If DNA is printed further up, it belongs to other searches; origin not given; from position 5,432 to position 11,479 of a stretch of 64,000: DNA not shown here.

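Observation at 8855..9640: GspG-type pseudopilin module without a cleavable prepilin signal, buried ~1090 aa inside a giant protein, followed by a second helix-less pilin head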

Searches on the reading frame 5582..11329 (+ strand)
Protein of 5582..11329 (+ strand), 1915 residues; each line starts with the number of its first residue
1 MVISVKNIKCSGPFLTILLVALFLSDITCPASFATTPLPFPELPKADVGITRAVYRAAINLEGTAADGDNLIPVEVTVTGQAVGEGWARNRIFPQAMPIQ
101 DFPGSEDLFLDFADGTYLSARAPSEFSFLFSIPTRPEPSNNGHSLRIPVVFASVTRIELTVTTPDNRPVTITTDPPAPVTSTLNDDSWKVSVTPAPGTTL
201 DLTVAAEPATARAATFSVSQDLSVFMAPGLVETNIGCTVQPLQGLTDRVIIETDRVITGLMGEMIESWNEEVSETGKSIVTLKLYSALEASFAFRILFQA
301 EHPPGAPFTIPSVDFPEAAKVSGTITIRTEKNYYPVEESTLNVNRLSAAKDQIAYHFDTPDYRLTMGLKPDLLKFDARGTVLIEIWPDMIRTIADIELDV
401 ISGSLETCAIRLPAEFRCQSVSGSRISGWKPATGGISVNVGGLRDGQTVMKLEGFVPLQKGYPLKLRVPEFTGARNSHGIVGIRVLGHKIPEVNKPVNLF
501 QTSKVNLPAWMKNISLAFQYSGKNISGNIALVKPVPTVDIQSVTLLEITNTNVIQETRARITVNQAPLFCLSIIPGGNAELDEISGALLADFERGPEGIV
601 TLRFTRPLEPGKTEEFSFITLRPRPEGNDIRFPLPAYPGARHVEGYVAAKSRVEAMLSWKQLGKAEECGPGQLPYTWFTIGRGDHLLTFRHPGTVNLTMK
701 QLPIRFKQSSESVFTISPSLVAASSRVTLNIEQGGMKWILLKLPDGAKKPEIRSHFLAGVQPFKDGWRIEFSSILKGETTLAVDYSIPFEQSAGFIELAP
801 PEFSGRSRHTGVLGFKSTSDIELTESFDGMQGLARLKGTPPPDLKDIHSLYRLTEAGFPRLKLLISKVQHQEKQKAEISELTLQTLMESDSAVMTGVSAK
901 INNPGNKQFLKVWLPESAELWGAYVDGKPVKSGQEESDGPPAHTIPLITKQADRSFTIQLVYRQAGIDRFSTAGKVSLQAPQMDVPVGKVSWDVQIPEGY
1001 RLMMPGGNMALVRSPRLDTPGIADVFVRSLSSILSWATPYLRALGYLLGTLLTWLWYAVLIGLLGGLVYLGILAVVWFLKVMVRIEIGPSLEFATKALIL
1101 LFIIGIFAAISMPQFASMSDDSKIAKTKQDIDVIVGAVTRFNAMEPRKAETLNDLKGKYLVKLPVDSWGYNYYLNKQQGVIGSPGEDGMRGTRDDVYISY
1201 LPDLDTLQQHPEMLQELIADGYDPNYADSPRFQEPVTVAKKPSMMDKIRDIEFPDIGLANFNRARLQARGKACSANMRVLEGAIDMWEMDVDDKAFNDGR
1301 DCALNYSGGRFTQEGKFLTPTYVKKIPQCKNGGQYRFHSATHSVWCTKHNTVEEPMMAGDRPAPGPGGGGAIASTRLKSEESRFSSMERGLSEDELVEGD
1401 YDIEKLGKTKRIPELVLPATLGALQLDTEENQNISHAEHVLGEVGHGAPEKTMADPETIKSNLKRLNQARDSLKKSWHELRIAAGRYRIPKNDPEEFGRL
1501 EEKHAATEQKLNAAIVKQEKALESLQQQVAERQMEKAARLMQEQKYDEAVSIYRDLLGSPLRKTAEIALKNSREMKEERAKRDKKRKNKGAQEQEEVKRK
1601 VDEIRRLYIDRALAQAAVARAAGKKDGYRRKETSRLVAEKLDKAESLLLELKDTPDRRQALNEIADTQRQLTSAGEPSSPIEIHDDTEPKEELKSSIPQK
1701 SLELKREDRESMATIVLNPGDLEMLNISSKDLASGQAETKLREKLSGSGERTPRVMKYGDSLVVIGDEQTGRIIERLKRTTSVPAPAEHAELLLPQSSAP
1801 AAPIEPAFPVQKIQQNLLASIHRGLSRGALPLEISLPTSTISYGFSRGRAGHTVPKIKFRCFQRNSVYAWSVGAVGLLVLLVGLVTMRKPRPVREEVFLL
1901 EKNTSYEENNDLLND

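Call 6: search_protein_families(library=ncbifam, proteins=[window:5582-11329:+], max_evalue=1)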
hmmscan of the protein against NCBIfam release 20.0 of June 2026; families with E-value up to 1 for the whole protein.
window:5582-11329:+ (1915 aa): 3 families
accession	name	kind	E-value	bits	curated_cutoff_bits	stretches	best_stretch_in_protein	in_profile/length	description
TIGR01710.1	typeII_sec_gspG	equivalog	2.5e-08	34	88.85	2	1098-1141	9-52/134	type II secretion system major pseudopilin GspG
NF001421.0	PRK00295.1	equivalog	0.029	14.6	95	1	1507-1531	20-44/68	hypothetical protein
NF041775.1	typeIV_PilA_Myxo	equivalog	0.048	13.6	400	1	1098-1153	19-74/214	type IV pilin protein PilA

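Call 7: search_protein_families(library=pfam, proteins=[window:5582-11329:+], max_evalue=1)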
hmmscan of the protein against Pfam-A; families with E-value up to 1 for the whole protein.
window:5582-11329:+ (1915 aa): 0 families

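Call 9: find_homologous_proteins(query=window:5582-11329:+, max_evalue=0.001)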
Query window:5582-11329:+ (1915 aa): 17 proteins with E <= 0.001 among 8000 candidates.
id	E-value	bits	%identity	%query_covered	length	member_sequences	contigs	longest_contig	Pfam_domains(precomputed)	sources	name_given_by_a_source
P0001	0.0e+0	2509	100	58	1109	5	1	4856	-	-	-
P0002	0.0e+0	1886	48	97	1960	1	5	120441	PF08334.17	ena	-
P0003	0.0e+0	1884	48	96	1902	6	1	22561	-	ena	-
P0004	1.5e-29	120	29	16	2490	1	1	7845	-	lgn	-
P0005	9.7e-21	91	23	26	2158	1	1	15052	-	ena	-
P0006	1.1e-16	77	25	13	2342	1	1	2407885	-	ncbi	-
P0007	8.1e-16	75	23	27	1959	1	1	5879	-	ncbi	ncbi:MAG TPA: hypothetical protein VF988_03885, partial [Verrucomicrobiae bacterium]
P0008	1.2e-15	74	22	25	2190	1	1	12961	-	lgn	-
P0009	9.3e-15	71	22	34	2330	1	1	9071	-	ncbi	-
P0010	4.6e-14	69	25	16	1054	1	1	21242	-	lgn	-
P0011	2.8e-13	66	21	26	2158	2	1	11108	-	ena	-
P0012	3.9e-13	66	22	34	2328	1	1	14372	-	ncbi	-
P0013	6.1e-13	65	21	27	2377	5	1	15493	-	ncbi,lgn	-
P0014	1.8e-9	54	26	13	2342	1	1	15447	-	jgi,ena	-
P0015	6.3e-8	48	25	13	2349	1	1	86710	-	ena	-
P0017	2.4e-6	43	25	13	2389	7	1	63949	-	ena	-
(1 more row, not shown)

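Call 16: find_encoding_contigs(protein=P0002, flank=10000, max_places=3)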
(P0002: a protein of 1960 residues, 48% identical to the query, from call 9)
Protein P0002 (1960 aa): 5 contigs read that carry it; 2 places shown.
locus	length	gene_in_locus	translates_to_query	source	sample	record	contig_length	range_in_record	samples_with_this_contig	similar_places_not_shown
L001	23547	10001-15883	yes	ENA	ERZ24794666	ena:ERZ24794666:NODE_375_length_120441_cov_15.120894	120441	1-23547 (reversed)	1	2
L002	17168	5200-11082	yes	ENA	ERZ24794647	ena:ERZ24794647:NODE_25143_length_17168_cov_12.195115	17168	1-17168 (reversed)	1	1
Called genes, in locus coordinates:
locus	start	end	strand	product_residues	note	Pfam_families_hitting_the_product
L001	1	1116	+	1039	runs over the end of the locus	PF00873:ACR_tran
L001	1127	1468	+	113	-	PF00543:P-II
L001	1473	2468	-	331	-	PF03537:Glyco_hydro_114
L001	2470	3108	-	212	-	PF25063:ARM_TT21_C (weak), PF13424:TPR_12 (weak), PF13432:TPR_16, PF13424:TPR_12, PF00515:TPR_1, PF07719:TPR_2, PF13181:TPR_8 (weak), PF13371:TPR_9 (weak), +9 more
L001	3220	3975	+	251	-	-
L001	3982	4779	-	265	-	-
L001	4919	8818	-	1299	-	PF07690:MFS_1, PF00550:PP-binding (weak), PF00501:AMP-binding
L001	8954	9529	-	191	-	PF00440:TetR_N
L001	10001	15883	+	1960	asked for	PF08334:T2SSG (faint)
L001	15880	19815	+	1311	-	-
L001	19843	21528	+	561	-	-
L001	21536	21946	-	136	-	PF00903:Glyoxalase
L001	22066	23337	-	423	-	-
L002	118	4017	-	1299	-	PF07690:MFS_1, PF00550:PP-binding (weak), PF00501:AMP-binding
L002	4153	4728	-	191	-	PF00440:TetR_N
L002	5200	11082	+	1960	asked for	PF08334:T2SSG (faint)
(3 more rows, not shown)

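Call 35: find_related_loci(query=A1, collection=genome_contigs, flank=10000)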
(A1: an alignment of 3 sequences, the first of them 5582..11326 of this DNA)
Query A1 (1915 aa) in genome_contigs; peptide patterns used: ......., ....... (x = any residue, [..] = any of these).
578 stretches matched a pattern; 1 encode a relative of the query (tblastn E <= 1e-3); 1 distinct loci.
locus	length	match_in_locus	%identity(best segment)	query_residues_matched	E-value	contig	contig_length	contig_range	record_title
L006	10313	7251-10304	53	46-1061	0e+0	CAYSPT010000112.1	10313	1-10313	MAG TPA_asm: uncultured bacterium isolate SRP077602_co1_83 genome assembly, contig: NODE_19525_length_10313_cov_9.726457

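Call 37: find_encoding_contigs(protein=P0006, flank=10000, max_places=2)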
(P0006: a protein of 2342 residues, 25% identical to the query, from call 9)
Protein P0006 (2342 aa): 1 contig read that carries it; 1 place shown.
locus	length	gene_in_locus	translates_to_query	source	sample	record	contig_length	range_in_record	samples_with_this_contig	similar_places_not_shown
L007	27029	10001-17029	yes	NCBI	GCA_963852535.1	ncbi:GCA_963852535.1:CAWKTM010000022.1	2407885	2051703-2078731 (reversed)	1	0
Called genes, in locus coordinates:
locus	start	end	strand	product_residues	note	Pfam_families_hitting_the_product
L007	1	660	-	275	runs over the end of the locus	-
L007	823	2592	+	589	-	PF05524:PEP-utilisers_N, PF00391:PEP-utilizers, PF02896:PEP-utilizers_C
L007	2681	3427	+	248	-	PF06439:3keto-disac_hyd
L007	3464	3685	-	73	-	-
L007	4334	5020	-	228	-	-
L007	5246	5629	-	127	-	-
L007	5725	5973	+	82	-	-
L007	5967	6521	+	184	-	PF04542:Sigma70_r2, PF08281:Sigma70_r4_2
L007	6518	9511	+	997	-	PF12450:vWF_A, PF00092:VWA, PF13519:VWA_2, PF13768:VWA_3, PF12034:YfbK_C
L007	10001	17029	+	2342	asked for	-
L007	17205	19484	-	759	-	PF20256:MoCoBD_2, PF02738:MoCoBD_1, PF20256:MoCoBD_2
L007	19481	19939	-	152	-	PF00111:Fer2, PF13085:Fer2_3 (weak), PF01799:Fer2_2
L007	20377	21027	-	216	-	PF12804:NTP_transf_3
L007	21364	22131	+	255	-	PF02625:XdhC_CoxI, PF13478:XdhC_C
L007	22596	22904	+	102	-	PF00239:Resolvase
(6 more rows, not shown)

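Call 56: find_related_loci(query=A1, collection=metagenome_contigs, flank=10000)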
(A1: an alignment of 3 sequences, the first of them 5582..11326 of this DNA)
Query A1 (1915 aa) in metagenome_contigs; peptide patterns used: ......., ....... (x = any residue, [..] = any of these).
596 stretches matched a pattern, but none encodes a relative of the query by tblastn (E <= 1e-3).

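Call 80: find_encoding_contigs(protein=P0015, flank=10000, max_places=1)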
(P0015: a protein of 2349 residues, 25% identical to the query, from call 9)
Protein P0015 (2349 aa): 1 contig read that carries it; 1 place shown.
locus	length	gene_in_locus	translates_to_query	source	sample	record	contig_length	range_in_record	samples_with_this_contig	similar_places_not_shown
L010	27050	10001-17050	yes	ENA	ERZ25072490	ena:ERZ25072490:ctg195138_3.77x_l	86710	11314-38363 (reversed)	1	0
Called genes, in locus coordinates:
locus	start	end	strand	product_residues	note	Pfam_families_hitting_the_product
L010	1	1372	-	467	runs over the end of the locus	PF01663:Phosphodiest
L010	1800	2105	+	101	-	PF01909:NTP_transf_2 (weak), PF18765:Polbeta (weak)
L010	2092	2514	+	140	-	PF01934:HepT-like (weak)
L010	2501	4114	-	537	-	PF00920:ILVD_EDD_N, PF24877:ILV_EDD_C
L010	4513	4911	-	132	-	PF09996:DUF2237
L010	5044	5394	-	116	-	-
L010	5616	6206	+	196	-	PF04542:Sigma70_r2, PF08281:Sigma70_r4_2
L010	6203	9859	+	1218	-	PF12450:vWF_A, PF00092:VWA, PF13519:VWA_2, PF13768:VWA_3, PF12034:YfbK_C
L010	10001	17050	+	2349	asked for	-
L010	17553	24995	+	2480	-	PF21254:AGA-YXIM_GBD, PF20148:DUF6531, PF25023:TEN_YD-shell (faint), PF05593:RHS_repeat (weak)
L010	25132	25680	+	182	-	PF13546:DDE_5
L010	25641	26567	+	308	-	PF13546:DDE_5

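Call 81: find_encoding_contigs(protein=P0017, flank=10000, max_places=1)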
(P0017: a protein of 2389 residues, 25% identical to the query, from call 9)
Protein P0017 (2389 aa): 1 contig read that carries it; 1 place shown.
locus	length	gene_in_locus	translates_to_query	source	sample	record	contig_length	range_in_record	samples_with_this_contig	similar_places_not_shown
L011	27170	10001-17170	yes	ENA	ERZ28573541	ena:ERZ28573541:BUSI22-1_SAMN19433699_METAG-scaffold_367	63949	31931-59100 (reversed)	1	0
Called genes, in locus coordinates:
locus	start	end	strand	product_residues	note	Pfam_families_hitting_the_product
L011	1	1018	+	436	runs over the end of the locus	PF00069:Pkinase, PF01636:APH (faint), PF07714:PK_Tyr_Ser-Thr, PF03109:ABC1 (faint)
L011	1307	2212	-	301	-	PF00149:Metallophos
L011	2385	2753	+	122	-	PF07291:MauE (weak), PF13564:DoxX_2 (weak)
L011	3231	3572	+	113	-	-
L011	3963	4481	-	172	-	-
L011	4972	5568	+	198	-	PF04542:Sigma70_r2, PF08281:Sigma70_r4_2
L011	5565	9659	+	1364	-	PF12450:vWF_A, PF00092:VWA, PF13519:VWA_2, PF13768:VWA_3, PF12034:YfbK_C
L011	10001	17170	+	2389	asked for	-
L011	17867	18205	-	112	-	-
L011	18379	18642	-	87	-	-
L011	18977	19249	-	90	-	-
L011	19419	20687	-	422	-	PF00067:p450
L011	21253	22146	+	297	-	PF01975:SurE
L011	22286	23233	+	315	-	PF13793:Pribosyltran_N, PF00156:Pribosyltran, PF14572:Pribosyl_synth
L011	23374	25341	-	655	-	PF00474:SSF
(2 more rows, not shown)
